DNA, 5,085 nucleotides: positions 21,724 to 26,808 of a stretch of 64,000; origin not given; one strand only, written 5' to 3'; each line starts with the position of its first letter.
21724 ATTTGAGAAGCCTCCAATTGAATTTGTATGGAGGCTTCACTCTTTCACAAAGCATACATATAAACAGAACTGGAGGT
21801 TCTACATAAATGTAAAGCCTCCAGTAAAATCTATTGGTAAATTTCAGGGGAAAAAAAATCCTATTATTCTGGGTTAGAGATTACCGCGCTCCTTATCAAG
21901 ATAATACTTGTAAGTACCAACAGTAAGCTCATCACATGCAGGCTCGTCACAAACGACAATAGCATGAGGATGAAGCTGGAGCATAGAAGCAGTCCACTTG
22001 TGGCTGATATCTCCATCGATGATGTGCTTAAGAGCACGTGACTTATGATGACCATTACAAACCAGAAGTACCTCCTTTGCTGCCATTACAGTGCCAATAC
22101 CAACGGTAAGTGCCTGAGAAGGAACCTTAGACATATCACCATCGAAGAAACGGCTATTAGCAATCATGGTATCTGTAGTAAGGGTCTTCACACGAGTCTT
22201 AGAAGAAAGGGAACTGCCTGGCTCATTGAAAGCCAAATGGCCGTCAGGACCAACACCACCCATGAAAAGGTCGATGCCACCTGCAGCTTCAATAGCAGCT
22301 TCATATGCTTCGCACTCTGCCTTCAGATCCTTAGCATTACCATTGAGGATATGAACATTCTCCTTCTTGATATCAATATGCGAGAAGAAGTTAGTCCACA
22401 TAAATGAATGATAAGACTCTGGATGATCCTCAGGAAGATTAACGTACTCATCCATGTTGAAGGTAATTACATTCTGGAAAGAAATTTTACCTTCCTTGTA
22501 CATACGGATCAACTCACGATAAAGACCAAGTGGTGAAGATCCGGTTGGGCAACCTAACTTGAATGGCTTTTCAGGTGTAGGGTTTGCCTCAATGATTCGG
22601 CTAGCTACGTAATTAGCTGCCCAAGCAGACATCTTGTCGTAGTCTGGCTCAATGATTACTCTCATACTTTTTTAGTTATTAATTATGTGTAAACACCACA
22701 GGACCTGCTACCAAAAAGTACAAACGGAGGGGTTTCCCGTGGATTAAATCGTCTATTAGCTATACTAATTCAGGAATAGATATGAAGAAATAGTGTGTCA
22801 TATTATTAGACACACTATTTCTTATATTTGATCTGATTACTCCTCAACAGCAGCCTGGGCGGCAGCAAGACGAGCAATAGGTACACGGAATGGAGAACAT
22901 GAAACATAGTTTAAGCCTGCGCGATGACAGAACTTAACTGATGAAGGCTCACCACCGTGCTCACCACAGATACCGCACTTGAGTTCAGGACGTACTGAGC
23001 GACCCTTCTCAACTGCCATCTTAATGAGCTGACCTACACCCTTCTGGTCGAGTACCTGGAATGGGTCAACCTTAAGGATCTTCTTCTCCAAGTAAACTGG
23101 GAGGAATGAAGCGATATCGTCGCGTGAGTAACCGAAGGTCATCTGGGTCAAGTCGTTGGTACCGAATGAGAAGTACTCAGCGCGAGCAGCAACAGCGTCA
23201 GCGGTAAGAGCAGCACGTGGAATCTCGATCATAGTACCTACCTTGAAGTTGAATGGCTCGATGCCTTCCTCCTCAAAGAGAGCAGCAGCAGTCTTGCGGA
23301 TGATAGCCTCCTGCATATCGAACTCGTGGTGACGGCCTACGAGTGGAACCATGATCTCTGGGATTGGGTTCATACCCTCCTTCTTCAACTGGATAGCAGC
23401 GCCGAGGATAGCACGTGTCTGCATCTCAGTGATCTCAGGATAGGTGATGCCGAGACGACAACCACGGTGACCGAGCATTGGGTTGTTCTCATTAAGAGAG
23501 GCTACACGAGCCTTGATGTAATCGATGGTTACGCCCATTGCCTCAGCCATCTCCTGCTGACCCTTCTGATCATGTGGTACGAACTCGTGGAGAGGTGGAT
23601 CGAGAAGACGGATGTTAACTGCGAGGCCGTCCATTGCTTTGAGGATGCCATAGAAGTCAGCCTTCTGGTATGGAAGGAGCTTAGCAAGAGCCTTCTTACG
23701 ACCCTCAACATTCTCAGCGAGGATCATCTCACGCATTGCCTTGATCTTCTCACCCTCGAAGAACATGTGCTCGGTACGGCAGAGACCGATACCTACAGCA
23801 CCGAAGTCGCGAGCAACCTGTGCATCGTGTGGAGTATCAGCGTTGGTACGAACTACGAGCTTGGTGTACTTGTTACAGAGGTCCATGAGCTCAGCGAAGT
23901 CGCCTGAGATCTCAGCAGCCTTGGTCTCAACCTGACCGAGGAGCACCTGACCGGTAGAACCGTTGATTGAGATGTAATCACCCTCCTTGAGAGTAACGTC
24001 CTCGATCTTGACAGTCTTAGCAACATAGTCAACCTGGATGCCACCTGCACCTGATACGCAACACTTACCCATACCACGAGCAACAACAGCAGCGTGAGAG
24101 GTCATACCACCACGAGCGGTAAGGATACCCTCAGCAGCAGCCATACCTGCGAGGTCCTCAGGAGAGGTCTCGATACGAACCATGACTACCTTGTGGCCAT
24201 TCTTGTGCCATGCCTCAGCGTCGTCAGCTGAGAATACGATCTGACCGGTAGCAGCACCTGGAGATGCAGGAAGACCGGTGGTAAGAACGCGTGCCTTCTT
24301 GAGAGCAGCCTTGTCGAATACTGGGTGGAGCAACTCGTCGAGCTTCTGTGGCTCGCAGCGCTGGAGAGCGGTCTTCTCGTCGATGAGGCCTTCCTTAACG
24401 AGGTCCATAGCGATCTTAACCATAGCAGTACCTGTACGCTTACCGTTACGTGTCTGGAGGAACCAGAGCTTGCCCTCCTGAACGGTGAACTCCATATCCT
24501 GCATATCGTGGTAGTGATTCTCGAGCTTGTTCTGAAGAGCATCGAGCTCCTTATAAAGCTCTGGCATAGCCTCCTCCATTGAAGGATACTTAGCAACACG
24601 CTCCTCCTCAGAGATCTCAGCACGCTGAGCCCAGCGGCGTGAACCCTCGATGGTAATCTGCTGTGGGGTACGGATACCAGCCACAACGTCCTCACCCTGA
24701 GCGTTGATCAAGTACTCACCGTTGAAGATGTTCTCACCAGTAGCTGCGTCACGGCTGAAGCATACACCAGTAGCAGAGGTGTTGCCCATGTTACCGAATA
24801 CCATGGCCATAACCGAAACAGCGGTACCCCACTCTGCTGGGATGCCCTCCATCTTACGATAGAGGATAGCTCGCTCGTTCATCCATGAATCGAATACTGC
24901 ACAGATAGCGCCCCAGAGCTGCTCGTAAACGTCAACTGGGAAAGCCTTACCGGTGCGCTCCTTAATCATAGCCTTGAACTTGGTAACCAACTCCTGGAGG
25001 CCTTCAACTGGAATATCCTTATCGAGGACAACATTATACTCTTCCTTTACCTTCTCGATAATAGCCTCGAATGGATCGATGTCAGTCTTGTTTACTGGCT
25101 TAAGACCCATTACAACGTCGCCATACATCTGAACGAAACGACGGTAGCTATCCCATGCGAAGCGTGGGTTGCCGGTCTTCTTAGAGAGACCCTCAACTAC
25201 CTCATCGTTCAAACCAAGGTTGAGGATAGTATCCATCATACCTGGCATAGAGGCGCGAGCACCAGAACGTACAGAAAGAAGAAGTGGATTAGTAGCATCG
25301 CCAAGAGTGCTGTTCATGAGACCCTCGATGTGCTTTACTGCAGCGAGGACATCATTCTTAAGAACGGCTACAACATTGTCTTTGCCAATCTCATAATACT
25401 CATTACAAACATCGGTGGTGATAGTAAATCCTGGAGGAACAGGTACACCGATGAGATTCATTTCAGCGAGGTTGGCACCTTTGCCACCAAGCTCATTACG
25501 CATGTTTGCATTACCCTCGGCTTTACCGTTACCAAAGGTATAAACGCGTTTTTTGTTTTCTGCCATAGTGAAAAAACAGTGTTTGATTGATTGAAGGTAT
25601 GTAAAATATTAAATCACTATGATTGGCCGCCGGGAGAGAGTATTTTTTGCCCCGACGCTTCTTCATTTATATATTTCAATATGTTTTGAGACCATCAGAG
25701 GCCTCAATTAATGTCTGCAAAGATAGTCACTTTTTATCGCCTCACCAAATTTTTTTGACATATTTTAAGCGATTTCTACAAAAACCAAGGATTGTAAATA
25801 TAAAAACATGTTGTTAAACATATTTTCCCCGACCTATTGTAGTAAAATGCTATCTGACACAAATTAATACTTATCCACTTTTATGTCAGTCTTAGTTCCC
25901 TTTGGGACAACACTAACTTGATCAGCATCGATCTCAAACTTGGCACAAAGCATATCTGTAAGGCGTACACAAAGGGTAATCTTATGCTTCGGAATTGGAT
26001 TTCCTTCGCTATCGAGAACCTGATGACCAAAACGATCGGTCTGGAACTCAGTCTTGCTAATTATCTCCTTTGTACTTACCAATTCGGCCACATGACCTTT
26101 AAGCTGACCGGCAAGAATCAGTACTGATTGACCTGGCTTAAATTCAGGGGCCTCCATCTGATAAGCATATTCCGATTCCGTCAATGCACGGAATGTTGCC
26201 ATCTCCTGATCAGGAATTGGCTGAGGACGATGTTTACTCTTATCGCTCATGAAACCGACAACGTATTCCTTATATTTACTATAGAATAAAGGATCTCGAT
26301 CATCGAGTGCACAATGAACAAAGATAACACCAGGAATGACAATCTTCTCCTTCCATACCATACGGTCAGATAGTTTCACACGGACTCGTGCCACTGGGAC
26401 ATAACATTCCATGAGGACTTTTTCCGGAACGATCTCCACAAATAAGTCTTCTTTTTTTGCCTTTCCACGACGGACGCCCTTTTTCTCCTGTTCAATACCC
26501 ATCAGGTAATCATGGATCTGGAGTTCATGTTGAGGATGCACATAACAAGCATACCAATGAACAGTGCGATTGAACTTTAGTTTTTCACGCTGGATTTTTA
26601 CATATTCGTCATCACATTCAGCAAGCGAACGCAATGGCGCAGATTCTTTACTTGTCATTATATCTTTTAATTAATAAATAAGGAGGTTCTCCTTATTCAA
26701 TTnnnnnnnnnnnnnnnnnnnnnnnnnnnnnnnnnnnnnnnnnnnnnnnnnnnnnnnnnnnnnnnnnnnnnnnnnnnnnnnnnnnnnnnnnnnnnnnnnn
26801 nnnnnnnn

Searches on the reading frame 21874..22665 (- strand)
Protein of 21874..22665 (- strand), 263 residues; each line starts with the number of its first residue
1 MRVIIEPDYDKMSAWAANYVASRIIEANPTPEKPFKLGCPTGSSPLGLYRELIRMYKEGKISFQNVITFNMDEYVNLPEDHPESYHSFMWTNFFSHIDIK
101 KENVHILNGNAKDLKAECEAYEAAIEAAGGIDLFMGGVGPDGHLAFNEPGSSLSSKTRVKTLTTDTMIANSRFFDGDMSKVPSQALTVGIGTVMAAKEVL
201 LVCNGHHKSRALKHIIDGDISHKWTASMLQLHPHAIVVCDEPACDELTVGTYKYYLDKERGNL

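Call 20: search_protein_families(library=pfam, proteins=[window:21874-22665:-], max_evalue=0.001)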
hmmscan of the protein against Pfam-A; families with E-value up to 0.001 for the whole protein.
window:21874-22665:- (263 aa): 1 family
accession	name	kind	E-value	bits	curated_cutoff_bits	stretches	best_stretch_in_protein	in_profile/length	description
PF01182.26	Glucosamine_iso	-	4.2e-23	82.8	27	1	8-230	2-217/225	Glucosamine-6-phosphate isomerases/6-phosphogluconolactonase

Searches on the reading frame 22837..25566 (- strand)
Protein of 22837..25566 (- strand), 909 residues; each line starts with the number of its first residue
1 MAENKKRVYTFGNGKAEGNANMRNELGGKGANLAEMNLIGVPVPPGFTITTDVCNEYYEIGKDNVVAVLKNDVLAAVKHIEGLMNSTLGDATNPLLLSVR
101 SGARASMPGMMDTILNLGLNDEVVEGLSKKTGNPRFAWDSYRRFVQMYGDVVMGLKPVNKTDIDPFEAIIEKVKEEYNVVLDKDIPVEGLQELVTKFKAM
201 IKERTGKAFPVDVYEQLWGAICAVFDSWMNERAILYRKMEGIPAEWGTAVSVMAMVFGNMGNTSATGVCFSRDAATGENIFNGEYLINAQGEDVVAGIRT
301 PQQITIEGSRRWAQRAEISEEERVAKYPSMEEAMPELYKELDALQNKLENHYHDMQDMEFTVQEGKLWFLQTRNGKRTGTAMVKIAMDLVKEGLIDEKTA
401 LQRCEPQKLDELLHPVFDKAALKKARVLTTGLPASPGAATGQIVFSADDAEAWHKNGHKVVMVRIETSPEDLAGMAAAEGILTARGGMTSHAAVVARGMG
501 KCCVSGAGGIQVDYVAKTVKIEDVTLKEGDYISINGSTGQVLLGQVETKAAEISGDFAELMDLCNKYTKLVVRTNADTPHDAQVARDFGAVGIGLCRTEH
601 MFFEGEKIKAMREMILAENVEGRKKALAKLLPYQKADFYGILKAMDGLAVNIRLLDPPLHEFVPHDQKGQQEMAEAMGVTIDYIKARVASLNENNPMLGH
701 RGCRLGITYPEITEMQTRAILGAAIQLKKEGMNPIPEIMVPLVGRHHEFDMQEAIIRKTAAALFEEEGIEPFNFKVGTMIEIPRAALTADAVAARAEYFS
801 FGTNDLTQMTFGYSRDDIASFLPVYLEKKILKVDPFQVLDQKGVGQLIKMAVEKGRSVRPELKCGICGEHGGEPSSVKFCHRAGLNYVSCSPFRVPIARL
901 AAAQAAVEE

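Call 20: search_protein_families(library=pfam, proteins=[window:22837-25566:-], max_evalue=0.001)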
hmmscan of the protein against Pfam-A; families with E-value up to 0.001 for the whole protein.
window:22837-25566:- (909 aa): 3 families
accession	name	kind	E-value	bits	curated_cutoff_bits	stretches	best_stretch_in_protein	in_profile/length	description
PF02896.24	PEP-utilizers_C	-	1.2e-79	268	22.8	1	555-906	5-292/293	PEP-utilising enzyme, PEP-binding domain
PF01326.24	PPDK_N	-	9.7e-75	252.3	27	1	24-392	2-326/328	Pyruvate phosphate dikinase, AMP/ATP-binding domain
PF00391.29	PEP-utilizers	-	1e-22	79.9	23.1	1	459-539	4-72/72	PEP-utilising enzyme, mobile domain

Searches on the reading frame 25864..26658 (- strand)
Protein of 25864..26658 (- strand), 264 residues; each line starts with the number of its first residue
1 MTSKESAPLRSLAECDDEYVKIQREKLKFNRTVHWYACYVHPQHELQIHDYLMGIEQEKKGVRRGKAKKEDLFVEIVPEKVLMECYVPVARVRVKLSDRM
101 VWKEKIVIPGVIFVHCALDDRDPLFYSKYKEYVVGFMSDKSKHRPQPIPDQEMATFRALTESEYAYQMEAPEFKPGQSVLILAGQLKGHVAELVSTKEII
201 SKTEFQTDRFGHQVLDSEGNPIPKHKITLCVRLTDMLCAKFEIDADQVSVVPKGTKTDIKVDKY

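Call 20: search_protein_families(library=pfam, proteins=[window:25864-26658:-], max_evalue=0.001)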
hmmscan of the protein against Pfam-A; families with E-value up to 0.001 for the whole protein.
window:25864-26658:- (264 aa): 1 family
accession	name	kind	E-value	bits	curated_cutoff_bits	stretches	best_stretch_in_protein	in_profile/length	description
PF02357.24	NusG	-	5.9e-11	43.2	22.2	1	34-157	2-93/93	Transcription termination factor nusG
